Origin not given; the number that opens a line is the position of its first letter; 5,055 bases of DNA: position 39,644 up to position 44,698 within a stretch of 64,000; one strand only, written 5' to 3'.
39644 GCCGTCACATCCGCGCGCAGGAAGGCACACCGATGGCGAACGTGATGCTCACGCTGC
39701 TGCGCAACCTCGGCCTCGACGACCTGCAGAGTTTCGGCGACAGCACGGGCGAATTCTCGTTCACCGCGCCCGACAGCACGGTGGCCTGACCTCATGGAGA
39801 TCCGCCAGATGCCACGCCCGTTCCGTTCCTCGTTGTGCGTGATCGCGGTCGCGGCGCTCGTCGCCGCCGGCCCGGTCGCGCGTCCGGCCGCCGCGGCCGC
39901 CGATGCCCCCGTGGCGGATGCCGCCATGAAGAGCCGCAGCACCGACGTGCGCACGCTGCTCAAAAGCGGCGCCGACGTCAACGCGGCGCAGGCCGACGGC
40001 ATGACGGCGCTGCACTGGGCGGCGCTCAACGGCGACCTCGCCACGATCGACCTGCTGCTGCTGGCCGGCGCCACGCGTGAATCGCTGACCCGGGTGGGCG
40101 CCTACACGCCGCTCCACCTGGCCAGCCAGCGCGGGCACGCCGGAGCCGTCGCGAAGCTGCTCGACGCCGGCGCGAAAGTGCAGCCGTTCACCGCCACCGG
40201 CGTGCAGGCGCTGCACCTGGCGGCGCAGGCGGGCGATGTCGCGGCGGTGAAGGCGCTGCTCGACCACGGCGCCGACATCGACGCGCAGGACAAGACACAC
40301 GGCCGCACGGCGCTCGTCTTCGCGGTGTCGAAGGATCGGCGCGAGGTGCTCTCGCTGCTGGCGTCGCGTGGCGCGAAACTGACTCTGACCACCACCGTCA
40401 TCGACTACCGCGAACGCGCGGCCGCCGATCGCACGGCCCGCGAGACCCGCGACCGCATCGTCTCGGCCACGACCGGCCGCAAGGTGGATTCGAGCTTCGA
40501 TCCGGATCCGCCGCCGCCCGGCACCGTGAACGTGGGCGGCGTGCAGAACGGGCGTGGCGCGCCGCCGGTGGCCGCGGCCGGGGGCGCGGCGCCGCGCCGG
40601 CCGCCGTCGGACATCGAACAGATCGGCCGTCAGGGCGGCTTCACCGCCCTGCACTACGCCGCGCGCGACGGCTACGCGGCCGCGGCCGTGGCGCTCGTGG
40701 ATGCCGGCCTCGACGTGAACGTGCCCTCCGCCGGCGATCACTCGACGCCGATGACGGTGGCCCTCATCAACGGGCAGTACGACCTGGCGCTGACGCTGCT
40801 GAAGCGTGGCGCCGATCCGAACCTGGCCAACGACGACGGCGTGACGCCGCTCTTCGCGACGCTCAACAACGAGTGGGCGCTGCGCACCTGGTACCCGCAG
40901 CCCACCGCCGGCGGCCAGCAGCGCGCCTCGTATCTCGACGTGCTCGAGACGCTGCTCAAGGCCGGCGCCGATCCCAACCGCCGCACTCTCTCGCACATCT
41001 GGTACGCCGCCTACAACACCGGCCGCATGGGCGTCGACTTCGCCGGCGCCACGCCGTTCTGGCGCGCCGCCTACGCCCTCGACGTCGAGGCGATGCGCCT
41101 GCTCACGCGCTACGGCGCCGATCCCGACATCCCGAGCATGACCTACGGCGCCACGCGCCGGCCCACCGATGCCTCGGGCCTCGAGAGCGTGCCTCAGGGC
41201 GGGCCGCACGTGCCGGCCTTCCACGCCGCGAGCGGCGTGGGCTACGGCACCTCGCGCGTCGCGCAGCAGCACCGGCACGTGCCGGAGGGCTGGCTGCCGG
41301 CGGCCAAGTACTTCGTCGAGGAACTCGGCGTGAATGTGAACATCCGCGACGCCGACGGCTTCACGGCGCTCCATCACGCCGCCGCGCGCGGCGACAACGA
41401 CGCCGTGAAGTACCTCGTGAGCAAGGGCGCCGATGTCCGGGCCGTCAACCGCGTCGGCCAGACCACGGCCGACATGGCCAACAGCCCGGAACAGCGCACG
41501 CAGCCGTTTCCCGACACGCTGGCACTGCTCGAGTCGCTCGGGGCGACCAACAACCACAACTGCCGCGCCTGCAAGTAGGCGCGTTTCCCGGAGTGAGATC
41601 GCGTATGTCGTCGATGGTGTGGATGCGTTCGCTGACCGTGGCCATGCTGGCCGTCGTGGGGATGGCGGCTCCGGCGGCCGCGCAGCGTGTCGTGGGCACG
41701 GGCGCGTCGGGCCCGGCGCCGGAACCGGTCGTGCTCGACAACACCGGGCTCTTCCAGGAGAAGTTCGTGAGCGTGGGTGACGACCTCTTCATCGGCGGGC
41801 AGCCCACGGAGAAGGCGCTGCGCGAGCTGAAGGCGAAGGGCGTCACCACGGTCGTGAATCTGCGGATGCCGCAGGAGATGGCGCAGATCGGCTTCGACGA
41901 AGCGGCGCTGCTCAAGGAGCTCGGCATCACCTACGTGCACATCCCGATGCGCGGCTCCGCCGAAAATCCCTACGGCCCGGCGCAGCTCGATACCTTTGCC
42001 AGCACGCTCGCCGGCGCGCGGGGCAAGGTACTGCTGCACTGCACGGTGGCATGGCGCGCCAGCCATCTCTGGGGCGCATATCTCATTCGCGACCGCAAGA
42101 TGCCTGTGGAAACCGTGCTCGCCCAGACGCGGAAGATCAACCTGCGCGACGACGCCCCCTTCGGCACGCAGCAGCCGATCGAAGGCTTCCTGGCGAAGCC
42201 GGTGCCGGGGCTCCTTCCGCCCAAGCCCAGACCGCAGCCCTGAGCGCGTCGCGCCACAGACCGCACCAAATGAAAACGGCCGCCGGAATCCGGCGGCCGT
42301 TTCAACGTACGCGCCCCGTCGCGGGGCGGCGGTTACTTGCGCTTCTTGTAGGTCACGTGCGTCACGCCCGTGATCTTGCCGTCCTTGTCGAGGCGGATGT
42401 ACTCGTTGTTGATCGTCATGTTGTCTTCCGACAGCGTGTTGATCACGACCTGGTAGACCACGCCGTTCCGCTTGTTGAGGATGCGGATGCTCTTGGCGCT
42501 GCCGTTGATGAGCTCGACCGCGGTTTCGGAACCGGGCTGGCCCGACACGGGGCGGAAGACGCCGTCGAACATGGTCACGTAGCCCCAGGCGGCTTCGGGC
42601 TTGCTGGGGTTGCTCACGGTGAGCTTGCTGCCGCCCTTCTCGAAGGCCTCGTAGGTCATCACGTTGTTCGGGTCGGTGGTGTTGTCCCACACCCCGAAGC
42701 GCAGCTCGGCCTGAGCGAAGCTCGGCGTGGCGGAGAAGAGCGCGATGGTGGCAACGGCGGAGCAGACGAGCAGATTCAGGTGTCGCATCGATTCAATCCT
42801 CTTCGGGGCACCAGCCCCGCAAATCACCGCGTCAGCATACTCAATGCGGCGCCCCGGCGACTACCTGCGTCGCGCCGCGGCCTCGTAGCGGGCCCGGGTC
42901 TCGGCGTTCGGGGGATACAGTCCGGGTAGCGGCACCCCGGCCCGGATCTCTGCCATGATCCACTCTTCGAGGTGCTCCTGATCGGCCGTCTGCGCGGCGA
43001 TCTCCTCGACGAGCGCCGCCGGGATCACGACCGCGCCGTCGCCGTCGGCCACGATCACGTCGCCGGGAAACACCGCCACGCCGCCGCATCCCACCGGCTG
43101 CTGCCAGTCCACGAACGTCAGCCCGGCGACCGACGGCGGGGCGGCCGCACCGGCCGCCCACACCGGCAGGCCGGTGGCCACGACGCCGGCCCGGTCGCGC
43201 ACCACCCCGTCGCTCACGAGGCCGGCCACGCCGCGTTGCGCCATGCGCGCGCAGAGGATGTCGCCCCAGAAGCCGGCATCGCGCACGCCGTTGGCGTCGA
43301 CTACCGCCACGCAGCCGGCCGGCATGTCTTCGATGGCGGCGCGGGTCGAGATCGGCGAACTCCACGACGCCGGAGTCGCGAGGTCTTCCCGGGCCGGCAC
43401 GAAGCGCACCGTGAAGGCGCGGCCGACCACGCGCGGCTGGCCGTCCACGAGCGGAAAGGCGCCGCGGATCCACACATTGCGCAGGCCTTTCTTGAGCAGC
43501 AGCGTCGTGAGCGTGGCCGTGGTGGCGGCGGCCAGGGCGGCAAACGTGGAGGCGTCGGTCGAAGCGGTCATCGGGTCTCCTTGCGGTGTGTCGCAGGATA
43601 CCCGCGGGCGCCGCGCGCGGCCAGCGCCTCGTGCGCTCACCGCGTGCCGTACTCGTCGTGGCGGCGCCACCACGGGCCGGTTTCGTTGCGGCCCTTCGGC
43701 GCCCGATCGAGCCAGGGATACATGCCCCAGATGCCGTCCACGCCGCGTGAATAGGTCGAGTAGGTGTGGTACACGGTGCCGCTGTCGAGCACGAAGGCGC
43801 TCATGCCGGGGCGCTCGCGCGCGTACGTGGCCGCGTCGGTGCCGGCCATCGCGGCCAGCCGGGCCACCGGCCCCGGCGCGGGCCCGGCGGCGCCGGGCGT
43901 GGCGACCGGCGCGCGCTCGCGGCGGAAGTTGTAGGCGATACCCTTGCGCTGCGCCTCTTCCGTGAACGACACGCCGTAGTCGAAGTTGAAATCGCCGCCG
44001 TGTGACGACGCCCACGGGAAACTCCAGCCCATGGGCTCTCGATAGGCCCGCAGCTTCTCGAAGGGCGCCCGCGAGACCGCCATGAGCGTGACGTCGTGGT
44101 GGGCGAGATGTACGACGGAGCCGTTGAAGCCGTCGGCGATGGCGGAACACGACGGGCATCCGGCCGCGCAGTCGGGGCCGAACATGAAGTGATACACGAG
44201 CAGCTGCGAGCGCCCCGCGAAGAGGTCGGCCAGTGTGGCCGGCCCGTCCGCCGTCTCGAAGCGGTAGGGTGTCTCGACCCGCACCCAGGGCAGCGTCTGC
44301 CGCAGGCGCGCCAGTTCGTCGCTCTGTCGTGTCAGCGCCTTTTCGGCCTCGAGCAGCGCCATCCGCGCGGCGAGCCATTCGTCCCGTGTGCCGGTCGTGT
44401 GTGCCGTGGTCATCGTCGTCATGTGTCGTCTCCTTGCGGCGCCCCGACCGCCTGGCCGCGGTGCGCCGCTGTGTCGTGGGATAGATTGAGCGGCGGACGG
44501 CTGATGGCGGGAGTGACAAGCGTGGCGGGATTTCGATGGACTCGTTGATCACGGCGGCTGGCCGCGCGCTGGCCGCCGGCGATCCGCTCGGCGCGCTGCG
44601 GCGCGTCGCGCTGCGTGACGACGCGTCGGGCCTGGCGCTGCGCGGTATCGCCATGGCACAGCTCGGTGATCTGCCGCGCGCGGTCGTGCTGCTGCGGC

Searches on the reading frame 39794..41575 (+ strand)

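Call 20: search_protein_families(library=pfam, proteins=[window:39794-41575:+], max_evalue=0.001)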
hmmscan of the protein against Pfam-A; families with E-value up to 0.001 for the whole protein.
window:39794-41575:+ (594 aa): 5 families
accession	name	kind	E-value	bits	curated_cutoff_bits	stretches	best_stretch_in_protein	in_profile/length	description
PF12796.13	Ank_2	-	1.3e-51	173.6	27.3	4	107-198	1-88/90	Ankyrin repeats (3 copies)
PF00023.36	Ank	-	2.2e-50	166.2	21.1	3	521-552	1-32/33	Ankyrin repeat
PF13637.12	Ank_4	-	3.2e-43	145.2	22.7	5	52-89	13-50/50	Ankyrin repeats (many copies)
PF13606.12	Ank_3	-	3.2e-40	131.4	22.3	2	521-549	1-29/30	Ankyrin repeat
PF13857.12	Ank_5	-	3.7e-31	107.3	27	3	512-562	5-56/56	Ankyrin repeats (many copies)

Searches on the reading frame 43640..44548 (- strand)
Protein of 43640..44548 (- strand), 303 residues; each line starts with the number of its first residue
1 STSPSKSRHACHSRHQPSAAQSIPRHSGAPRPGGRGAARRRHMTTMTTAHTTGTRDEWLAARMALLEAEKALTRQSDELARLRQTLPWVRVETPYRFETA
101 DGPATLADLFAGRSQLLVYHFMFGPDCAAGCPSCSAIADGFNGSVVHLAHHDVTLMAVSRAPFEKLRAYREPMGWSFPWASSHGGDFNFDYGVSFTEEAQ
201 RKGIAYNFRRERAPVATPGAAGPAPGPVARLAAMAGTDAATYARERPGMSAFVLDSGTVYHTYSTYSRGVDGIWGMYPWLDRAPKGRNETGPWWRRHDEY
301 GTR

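Call 20: search_protein_families(library=pfam, proteins=[window:43640-44548:-], max_evalue=0.001)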
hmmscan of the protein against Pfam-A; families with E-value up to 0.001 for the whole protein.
window:43640-44548:- (303 aa): 2 families
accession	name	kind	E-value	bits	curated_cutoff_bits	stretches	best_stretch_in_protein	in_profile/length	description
PF05988.18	DUF899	-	2.6e-92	308.9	27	1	48-300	2-224/224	Bacterial protein of unknown function (DUF899)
PF00578.27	AhpC-TSA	-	5.3e-05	23.6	26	1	127-197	34-104/124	AhpC/TSA family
